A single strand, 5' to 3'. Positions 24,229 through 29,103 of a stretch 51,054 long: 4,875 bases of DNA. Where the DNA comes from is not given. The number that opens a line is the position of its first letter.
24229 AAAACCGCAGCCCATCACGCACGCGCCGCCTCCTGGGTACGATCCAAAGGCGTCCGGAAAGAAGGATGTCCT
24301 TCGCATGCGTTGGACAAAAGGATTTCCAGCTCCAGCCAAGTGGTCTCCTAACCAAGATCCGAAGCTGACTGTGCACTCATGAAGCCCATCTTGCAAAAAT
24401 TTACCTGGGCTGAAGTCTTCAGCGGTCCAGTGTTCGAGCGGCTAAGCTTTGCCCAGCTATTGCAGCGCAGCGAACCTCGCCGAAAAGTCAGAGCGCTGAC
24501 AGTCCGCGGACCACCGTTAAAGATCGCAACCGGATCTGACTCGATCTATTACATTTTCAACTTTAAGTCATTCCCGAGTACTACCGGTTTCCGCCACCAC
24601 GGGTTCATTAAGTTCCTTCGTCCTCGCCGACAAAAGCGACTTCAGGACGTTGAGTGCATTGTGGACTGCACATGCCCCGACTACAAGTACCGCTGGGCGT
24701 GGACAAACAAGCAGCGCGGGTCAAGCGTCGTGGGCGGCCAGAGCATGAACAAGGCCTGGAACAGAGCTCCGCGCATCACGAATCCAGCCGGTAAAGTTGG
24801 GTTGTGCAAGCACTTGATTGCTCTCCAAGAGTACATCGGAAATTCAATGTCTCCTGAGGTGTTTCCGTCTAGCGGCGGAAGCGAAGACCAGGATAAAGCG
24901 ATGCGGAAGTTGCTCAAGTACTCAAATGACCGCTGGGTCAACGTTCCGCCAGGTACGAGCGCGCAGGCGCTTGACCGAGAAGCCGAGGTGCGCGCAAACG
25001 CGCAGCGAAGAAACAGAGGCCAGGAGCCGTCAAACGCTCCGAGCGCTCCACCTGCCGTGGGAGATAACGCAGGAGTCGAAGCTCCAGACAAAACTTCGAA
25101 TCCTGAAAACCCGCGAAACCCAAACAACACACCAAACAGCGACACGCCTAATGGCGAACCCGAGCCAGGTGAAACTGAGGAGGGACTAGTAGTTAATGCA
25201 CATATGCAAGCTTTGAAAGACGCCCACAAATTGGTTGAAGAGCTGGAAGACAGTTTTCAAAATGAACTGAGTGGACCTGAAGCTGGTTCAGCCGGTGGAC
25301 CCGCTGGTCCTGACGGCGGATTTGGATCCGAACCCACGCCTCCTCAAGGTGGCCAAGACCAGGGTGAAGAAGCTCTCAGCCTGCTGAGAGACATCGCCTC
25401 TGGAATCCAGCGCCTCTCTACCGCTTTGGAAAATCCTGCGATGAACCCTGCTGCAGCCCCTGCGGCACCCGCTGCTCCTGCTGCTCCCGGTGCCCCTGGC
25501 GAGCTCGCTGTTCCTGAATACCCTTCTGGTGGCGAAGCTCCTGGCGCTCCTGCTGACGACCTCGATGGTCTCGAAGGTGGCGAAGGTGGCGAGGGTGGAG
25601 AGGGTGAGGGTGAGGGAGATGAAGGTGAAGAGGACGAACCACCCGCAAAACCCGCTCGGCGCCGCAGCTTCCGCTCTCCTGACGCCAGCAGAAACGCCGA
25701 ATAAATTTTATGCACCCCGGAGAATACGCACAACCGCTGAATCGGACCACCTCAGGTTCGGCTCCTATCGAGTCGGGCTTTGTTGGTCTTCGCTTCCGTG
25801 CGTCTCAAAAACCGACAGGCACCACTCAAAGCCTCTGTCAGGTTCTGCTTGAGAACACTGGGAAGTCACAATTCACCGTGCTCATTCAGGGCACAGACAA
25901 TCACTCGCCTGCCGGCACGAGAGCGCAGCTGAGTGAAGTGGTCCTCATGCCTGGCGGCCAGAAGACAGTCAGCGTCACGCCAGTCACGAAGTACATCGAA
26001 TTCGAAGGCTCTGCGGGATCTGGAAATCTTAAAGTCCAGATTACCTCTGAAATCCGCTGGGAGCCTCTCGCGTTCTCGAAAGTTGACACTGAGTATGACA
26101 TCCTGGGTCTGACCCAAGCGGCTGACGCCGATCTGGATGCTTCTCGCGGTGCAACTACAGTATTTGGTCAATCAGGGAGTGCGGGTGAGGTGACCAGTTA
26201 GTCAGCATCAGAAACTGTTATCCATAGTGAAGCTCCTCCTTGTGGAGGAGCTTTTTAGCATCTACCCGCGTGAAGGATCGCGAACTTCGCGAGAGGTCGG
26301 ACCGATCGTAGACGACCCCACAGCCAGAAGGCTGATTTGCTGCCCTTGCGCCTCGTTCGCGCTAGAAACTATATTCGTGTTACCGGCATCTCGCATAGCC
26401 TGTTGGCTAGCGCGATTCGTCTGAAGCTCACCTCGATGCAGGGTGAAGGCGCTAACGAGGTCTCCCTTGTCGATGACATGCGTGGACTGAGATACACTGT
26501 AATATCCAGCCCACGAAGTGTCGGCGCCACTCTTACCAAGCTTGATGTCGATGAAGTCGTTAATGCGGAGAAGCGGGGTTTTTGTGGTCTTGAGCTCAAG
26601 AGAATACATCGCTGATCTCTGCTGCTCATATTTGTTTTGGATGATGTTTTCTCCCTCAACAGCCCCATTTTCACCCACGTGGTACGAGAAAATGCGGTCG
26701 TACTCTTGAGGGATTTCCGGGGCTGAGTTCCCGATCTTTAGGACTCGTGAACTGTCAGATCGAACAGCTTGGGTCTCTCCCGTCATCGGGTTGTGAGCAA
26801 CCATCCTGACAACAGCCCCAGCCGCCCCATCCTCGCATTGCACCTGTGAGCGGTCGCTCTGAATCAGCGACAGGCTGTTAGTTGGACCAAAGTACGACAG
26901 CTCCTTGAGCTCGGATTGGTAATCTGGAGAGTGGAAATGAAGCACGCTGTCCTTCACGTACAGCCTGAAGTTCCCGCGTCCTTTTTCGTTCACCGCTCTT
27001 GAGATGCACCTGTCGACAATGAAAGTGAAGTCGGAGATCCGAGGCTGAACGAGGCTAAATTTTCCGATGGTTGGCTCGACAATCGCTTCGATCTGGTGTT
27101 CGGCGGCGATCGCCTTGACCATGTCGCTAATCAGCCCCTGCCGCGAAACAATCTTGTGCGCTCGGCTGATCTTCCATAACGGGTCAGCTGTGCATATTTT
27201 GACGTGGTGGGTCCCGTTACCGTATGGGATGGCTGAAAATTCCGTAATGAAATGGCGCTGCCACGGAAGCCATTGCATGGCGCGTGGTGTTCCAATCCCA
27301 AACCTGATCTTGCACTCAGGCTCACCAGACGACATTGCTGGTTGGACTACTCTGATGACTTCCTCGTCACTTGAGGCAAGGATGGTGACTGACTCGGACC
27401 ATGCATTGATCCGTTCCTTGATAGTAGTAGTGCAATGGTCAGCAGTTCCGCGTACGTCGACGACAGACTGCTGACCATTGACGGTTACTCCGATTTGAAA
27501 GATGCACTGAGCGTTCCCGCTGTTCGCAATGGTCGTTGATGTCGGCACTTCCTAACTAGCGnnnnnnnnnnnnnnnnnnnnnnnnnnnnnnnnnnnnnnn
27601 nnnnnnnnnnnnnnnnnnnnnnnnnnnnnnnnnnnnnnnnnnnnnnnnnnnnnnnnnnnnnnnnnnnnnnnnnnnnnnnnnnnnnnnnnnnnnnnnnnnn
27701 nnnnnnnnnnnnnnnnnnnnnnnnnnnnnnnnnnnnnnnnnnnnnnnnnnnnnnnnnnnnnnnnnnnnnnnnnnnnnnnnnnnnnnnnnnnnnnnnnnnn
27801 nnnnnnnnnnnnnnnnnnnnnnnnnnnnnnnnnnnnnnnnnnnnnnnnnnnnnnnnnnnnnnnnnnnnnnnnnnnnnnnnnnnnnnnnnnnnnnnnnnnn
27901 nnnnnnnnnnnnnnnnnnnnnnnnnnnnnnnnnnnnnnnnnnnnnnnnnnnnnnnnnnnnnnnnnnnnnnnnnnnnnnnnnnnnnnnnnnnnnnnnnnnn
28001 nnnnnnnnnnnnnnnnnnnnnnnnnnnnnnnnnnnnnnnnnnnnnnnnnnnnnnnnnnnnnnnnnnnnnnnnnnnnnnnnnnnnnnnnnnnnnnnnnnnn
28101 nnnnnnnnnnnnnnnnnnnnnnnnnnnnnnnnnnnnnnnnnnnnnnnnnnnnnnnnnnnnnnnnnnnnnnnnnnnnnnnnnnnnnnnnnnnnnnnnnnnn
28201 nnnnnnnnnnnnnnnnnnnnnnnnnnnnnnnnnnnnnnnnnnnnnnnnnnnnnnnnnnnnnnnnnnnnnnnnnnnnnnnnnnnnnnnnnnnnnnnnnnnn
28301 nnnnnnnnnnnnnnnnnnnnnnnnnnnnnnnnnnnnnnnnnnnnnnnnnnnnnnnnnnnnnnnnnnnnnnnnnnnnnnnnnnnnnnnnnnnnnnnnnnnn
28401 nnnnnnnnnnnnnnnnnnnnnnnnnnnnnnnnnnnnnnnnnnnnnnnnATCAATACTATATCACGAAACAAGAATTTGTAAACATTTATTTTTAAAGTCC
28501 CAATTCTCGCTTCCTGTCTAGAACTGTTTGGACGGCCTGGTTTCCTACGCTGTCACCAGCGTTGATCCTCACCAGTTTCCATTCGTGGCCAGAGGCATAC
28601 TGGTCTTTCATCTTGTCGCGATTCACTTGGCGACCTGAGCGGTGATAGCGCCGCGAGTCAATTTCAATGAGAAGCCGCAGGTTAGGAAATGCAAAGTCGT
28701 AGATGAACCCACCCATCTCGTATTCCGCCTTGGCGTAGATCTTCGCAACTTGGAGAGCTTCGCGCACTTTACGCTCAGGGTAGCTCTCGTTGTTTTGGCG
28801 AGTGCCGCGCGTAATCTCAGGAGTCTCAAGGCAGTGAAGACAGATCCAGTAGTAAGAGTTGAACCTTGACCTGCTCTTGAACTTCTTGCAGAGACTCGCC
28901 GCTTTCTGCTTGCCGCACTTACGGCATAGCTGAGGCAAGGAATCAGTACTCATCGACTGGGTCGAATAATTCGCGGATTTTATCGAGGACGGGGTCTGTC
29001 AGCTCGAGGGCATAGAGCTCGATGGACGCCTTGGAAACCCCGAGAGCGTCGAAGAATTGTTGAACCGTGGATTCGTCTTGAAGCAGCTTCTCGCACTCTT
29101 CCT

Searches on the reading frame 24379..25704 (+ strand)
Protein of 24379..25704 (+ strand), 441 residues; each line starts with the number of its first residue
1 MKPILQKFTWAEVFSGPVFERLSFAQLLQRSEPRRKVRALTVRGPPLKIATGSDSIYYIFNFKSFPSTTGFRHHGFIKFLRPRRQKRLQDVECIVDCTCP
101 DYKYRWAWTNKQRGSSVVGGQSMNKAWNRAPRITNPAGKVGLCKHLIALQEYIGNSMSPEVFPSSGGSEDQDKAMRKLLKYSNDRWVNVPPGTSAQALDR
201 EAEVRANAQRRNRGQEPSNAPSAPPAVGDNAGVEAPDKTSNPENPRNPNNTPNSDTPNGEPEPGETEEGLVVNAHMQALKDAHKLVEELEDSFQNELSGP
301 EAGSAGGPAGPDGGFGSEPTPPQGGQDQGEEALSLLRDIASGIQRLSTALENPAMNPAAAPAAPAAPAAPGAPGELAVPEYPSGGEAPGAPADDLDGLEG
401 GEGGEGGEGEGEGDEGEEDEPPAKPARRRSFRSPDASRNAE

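Call 9: search_protein_families(library=phrogs, proteins=[window:24379-25704:+])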
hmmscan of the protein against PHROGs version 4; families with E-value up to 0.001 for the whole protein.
window:24379-25704:+ (441 aa): 1 family
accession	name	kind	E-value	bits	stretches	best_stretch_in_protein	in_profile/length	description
phrog_18980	-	unknown function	5.4e-08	33.6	1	93-152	158-212/218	-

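Call 25: search_protein_families(library=pfam, proteins=[window:24379-25704:+], max_evalue=0.01)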
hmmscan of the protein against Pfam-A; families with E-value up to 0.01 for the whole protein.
window:24379-25704:+ (441 aa): 0 families

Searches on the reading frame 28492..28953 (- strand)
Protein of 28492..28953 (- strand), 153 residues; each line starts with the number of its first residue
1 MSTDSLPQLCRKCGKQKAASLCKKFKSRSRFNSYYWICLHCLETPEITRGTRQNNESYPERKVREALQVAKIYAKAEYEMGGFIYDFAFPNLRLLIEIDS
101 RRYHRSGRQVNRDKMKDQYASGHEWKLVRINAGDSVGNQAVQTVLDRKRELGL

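Call 10: search_protein_families(library=phrogs, proteins=[window:28492-28953:-])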
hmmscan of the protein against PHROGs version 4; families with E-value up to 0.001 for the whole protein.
window:28492-28953:- (153 aa): 4 families
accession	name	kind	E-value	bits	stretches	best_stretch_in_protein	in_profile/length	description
phrog_559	-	DNA, RNA and nucleotide metabolism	1.1e-09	38.7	1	51-132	301-397/607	HNH endonuclease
phrog_9084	-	DNA, RNA and nucleotide metabolism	1.2e-09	39.5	1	4-141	26-161/187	homing endonuclease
phrog_4538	-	unknown function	4e-07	30.3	1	9-135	201-320/447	-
phrog_9529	-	unknown function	7.8e-06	26.7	1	73-132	114-176/247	-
